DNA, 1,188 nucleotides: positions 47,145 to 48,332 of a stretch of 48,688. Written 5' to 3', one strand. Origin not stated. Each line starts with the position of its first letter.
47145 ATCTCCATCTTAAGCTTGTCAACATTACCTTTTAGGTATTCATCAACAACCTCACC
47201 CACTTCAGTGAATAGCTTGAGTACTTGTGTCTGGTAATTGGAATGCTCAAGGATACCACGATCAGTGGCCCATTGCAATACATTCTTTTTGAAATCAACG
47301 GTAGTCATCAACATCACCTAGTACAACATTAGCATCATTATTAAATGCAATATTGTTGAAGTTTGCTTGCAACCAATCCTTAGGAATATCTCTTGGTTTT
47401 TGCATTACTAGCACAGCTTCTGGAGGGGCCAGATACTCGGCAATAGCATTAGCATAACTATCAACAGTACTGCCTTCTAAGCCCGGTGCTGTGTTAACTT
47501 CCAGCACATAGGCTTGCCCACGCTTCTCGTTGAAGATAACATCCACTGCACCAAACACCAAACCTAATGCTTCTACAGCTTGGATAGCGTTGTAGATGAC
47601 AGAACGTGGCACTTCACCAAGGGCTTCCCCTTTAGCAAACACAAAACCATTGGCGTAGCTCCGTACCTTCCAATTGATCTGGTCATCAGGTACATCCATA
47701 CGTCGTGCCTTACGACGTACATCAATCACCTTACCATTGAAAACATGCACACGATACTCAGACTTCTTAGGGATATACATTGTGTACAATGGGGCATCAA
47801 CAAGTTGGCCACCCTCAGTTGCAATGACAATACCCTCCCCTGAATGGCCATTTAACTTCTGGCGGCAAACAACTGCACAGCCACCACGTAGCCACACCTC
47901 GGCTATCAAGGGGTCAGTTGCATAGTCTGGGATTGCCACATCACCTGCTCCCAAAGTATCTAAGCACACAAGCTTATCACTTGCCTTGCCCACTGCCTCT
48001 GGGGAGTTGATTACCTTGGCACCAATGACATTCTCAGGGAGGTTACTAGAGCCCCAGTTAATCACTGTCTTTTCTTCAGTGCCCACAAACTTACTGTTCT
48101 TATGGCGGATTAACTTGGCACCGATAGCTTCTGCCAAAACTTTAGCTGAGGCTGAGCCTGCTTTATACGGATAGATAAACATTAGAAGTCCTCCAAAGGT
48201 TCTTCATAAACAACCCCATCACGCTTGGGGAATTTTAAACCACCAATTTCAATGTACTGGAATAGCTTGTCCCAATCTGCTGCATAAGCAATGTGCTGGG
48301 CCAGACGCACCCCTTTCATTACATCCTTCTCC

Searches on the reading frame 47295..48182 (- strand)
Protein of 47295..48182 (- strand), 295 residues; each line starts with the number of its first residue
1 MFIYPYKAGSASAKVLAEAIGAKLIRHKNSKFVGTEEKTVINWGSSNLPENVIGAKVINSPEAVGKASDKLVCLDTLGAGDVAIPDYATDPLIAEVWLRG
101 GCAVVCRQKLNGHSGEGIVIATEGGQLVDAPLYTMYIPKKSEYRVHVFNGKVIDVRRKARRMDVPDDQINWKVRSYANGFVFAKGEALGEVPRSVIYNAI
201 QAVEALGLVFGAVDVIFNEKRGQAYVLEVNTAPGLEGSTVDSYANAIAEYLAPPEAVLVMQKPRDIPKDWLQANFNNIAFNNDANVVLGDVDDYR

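Call 10: search_protein_families(library=phrogs, proteins=[window:47295-48182:-], max_evalue=0.00001)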
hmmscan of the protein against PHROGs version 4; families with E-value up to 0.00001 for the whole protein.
window:47295-48182:- (295 aa): 1 family
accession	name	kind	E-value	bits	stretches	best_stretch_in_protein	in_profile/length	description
phrog_2599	-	moron, auxiliary metabolic gene and host takeover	1.3e-86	292.8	1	2-252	46-307/708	ribosomal protein S6 glutaminyl transferase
